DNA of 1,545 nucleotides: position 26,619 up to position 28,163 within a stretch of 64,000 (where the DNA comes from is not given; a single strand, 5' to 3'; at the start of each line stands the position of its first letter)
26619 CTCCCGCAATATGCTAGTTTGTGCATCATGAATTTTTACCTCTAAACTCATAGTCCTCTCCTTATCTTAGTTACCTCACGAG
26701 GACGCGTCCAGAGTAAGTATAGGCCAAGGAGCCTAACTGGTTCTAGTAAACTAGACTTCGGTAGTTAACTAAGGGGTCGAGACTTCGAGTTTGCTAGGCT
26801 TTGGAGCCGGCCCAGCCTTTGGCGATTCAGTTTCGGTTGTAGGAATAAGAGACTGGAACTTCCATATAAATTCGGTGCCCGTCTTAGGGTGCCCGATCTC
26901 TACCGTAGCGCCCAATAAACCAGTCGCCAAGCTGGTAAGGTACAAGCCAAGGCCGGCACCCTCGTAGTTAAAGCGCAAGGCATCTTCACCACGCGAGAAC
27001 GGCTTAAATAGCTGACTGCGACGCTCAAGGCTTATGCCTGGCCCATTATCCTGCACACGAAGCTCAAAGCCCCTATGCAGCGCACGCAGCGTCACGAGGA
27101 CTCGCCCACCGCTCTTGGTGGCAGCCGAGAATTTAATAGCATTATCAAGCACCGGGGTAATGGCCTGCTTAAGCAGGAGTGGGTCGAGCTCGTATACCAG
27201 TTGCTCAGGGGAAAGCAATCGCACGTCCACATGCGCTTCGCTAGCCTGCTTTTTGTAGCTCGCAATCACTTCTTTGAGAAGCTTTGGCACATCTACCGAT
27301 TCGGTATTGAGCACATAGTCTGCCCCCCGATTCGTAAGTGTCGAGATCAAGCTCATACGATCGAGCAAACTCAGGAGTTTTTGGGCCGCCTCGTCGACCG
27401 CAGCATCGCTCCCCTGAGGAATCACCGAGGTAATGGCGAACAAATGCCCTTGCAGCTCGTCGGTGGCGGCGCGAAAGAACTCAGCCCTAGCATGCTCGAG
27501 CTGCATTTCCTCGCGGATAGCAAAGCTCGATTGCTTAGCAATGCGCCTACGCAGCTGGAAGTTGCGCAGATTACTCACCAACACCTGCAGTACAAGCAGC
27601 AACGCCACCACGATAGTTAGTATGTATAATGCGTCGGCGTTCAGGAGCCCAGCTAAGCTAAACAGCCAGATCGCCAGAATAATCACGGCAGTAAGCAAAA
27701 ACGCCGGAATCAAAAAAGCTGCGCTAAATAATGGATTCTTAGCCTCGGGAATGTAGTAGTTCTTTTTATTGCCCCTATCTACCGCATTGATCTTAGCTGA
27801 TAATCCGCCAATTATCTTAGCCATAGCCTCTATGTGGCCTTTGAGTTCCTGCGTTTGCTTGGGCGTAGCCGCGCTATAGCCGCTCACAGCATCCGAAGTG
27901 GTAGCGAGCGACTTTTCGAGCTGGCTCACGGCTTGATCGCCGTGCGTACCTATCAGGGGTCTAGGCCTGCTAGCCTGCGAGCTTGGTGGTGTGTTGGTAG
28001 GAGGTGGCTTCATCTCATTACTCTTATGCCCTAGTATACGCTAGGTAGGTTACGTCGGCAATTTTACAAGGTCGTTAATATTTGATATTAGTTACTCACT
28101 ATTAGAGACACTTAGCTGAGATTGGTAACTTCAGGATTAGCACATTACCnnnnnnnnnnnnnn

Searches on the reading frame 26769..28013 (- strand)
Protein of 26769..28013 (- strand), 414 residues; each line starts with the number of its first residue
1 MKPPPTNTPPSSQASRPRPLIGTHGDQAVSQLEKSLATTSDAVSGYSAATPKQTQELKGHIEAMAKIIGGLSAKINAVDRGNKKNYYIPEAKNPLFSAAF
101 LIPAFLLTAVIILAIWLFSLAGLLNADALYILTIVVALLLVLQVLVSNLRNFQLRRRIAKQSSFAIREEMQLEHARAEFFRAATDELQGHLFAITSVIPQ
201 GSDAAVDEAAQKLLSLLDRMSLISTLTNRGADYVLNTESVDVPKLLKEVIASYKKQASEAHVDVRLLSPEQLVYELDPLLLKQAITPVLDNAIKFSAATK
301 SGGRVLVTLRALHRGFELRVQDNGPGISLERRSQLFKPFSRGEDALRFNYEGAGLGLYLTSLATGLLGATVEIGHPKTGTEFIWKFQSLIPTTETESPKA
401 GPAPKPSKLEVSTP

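Call 25: search_protein_families(library=pfam, proteins=[window:26769-28013:-], max_evalue=0.1)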
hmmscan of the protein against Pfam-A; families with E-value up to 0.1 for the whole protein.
window:26769-28013:- (414 aa): 4 families
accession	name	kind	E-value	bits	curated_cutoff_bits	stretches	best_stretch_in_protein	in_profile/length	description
PF02518.31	HATPase_c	-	5.3e-19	69.1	26.4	1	277-386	2-107/111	Histidine kinase-, DNA gyrase B-, and HSP90-like ATPase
PF13581.12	HATPase_c_2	-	0.0084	16.6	27.4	1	287-359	38-104/127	Histidine kinase-like ATPase domain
PF07074.17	TRAP-gamma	-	0.055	13.5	25.2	1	100-173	21-92/170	Translocon-associated protein, gamma subunit (TRAP-gamma)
PF03954.19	Lectin_N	-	0.089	13.1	28.3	0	27-78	58-108/140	Hepatic lectin, N-terminal domain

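Call 47: search_protein_families(library=ncbifam, proteins=[window:26769-28013:-], max_evalue=0.01)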
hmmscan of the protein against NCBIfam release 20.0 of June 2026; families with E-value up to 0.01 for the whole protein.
window:26769-28013:- (414 aa): 62 families (the best 25 are shown)
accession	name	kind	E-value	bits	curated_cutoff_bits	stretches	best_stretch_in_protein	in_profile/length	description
NF046044.1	PnpS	equivalog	2.3e-18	66.4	400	1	210-385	217-388/390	two-component system histidine kinase PnpS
NF008312.0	PRK11100.1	equivalog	6.4e-18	64.8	356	1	206-375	297-460/477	two-component system sensor histidine kinase CreC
NF041832.1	near_NosP_CTERM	subfamily_domain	1.2e-17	64.1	400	1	211-382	54-219/370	NahK/ErcS family hybrid sensor histidine kinase/response regulator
NF038297.2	hybrid_HK_HrmK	equivalog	3.8e-17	62.2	725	1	235-374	306-442/607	hybrid histidine kinase/response regulator HrmK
NF007898.0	PRK10604.1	equivalog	1.5e-15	57.3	478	1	204-386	246-421/433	two-component system sensor histidine kinase RstB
TIGR02966.1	phoR_proteo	equivalog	6.1e-15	55.1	334.2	1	205-382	156-329/333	phosphate regulon sensor histidine kinase PhoR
TIGR01386.1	cztS_silS_copS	subfamily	2.4e-14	53.2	292.55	1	235-385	310-455/457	heavy metal sensor histidine kinase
NF007004.0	PRK09467.1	equivalog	4.1e-14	52.3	415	1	236-358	293-405/440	two-component system sensor histidine kinase EnvZ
NF033092.0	HK_WalK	equivalog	4.9e-14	51.8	725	1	171-359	367-564/594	cell wall metabolism sensor histidine kinase WalK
NF047874.1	MASE3_PAS_HK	subfamily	8.4e-14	51.3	560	1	270-389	509-626/655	MASE3 domain-containing sensor histidine kinase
NF007007.0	PRK09470.1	equivalog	8.6e-14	51.3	486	1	207-361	284-431/463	envelope stress sensor histidine kinase CpxA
NF012226.0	AdeS_HK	equivalog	1.6e-13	50.6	500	1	181-358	150-323/353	two-component sensor histidine kinase AdeS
NF007664.1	PRK10337.1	equivalog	3.3e-13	49.1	475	1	215-379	281-434/442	quorum sensing histidine kinase QseC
NF011874.0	PRK15347.1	equivalog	5.5e-13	47.9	852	1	233-385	464-611/921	two component system sensor kinase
NF041880.1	EPS_EpsF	equivalog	7.9e-13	47.7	900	1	205-359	321-461/492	response regulator EpsF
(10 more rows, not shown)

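Call 49: find_related_loci(query=A2, collection=genome_contigs, flank=10000)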
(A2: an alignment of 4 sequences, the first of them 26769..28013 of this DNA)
Query A2 (414 aa) in genome_contigs; peptide patterns used: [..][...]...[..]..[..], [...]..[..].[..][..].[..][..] (x = any residue, [..] = any of these).
600 stretches matched a pattern (row limit reached: there are more); 373 encode a relative of the query (tblastn E <= 1e-3); the best 80 are kept; 80 distinct loci.
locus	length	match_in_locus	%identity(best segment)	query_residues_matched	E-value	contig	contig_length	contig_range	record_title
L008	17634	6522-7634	61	28-398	6e-150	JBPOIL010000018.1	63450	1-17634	MAG: Patescibacteria group bacterium isolate MAG_140 c_000000550169, whole genome shotgun sequence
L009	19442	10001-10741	28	155-385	5e-19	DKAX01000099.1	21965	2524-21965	MAG TPA_asm: Proteobacteria bacterium UBA6915 UBA6915_contig_3071, whole genome shotgun sequence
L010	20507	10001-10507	34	209-378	5e-17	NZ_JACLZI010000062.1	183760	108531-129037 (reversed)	Aquibacillus kalidii strain HU2P27 567, whole genome shotgun sequence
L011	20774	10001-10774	29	139-380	4e-15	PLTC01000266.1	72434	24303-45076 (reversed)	MAG: Rhodospirillales bacterium isolate bog_933 73.20120700_S1D.247_contig_77514, whole genome shotgun sequence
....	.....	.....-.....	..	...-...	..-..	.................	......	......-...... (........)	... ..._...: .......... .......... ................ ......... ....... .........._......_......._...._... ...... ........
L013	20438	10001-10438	31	244-386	6e-15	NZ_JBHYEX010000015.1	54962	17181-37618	MAG: Roseinatronobacter sp. isolate CCAP1475_3_bin-009 CCAP1475_3_bin-009_c15, whole genome shotgun sequence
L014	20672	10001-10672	30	171-383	1e-14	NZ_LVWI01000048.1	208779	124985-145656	Paenibacillus helianthi strain P26E scaffold_3, whole genome shotgun sequence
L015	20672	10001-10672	30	166-382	6e-14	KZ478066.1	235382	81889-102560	Enterobacterales bacterium CwR94 genomic scaffold scf_19201_8, whole genome shotgun sequence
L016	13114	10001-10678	26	149-386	2e-13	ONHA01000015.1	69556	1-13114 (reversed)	uncultured Clostridiales bacterium isolate RUG300 genome assembly, contig: scaffold_214, whole genome shotgun sequence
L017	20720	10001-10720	28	137-382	2e-13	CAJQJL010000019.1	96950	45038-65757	MAG: uncultured Flavobacteriales bacterium isolate 0.2_20180502_Bin_72_1 genome assembly, contig: c_000000000134, whole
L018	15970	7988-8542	33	193-378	2e-13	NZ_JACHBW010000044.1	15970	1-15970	Paraburkholderia bannensis strain WP4_2_2 Ga0348322_44, whole genome shotgun sequence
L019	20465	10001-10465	30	199-357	3e-13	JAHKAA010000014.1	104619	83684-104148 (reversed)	MAG: Gammaproteobacteria bacterium isolate Undefined_mixed_planktonic.mb.148 Undefined_mixed_p.mb.148_k141_241517, whole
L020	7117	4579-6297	45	246-360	5e-13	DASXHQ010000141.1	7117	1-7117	MAG TPA_asm: Rhizomicrobium sp. isolate SMAG_U5197 k141_2239684, whole genome shotgun sequence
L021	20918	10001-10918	25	86-386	7e-13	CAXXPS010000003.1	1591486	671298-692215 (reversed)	MAG: Rhizobiaceae bacterium isolate 111dee74-41c5-48c8-97b9-1bdf9f66f5c5 genome assembly, contig: contig_3, whole genome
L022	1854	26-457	31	236-386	8e-13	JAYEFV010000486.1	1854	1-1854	MAG: Thermodesulfobacteriota bacterium isolate MAG263 MAG263_486, whole genome shotgun sequence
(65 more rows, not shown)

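Call 83: find_homologous_proteins(query=window:26769-28013:-, max_evalue=1e-20)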
Query window:26769-28013:- (414 aa): 12 proteins with E <= 1e-20 among 8000 candidates.
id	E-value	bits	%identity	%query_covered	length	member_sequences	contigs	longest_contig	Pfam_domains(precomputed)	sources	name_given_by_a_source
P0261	2.3e-263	891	100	100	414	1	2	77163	PF02518.32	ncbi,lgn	-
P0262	2.7e-168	578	70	92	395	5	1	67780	PF02518.32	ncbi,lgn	-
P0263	3.6e-166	571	68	93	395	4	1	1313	PF02518.32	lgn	-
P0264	2.4e-165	568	71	89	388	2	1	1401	PF02518.32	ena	-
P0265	3.5e-163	561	67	94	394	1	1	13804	PF02518.32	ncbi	-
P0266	1.5e-161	556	69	92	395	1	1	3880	PF02518.32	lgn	-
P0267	8.8e-161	553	67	93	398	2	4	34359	PF02518.32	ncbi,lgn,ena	-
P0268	1.8e-158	546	66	93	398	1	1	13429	PF02518.32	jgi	jgi:signal transduction histidine kinase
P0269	2.5e-140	486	62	90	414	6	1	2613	PF02518.32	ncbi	-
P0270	1.3e-132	461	58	93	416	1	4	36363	PF02518.32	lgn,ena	-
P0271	2.8e-130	453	58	90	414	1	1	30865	PF02518.32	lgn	-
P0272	6.5e-127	442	56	96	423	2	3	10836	PF02518.32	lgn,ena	-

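Call 84: find_encoding_contigs(protein=P0262, flank=6000, max_places=3)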
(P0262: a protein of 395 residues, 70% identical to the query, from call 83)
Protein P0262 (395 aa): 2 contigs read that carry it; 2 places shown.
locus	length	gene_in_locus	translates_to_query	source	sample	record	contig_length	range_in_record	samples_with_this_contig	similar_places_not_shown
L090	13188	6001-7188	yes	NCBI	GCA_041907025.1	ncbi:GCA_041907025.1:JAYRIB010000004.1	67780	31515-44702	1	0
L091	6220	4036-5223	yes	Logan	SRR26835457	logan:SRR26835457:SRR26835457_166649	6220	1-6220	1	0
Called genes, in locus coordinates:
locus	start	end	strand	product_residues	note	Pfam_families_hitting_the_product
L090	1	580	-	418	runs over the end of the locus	PF13439:Glyco_transf_4, PF13477:Glyco_trans_4_2, PF13579:Glyco_trans_4_4, PF00534:Glycos_transf_1, PF13692:Glyco_trans_1_4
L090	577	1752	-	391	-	PF20706:GT4-conflict (faint), PF13439:Glyco_transf_4, PF13477:Glyco_trans_4_2 (weak), PF13579:Glyco_trans_4_4, PF00534:Glycos_transf_1, PF13692:Glyco_trans_1_4, PF13524:Glyco_trans_1_2 (weak)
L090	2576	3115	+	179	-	-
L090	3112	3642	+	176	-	-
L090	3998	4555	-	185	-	PF02698:DUF218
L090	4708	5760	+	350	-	PF01553:Acyltransferase (weak)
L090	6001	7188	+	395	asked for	PF02518:HATPase_c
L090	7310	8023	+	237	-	PF00293:NUDIX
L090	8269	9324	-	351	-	PF00274:Glycolytic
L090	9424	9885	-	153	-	PF01668:SmpB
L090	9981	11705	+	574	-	PF03485:Arg_tRNA_synt_N, PF00750:tRNA-synt_1d, PF05746:DALR_1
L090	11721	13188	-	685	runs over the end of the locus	-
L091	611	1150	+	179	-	-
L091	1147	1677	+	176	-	-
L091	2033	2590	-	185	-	PF02698:DUF218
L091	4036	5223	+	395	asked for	PF02518:HATPase_c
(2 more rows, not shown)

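Call 85: find_encoding_contigs(protein=P0267, flank=8000, max_places=4)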
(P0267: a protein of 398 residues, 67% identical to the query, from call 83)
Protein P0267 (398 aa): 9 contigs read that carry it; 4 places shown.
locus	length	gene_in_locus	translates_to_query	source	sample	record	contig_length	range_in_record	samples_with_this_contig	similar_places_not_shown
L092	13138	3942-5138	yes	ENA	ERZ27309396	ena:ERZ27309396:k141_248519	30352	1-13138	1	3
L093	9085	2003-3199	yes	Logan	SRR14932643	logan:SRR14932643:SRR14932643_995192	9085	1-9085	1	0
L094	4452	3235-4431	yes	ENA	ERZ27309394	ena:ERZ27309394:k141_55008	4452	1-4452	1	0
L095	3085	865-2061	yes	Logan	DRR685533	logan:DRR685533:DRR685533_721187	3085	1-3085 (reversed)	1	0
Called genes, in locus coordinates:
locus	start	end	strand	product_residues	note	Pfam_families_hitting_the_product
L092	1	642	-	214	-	?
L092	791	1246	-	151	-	-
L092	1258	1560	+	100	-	-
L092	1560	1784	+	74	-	-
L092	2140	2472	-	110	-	-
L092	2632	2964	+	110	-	-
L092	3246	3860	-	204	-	PF02698:DUF218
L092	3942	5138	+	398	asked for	PF02518:HATPase_c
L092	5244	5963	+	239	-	PF00293:NUDIX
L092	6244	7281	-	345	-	PF00274:Glycolytic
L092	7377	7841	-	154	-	PF01668:SmpB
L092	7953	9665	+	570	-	PF03485:Arg_tRNA_synt_N, PF00750:tRNA-synt_1d, PF05746:DALR_1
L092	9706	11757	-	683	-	-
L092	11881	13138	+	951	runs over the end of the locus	PF00580:UvrD-helicase, PF01443:Viral_helicase1 (faint), PF13245:AAA_19, PF13604:AAA_30 (faint), PF13361:UvrD_C, PF13538:UvrD_C_2 (faint), PF12705:PDDEXK_1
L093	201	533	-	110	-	-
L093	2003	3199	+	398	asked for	PF02518:HATPase_c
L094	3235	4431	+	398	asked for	PF02518:HATPase_c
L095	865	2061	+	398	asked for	PF02518:HATPase_c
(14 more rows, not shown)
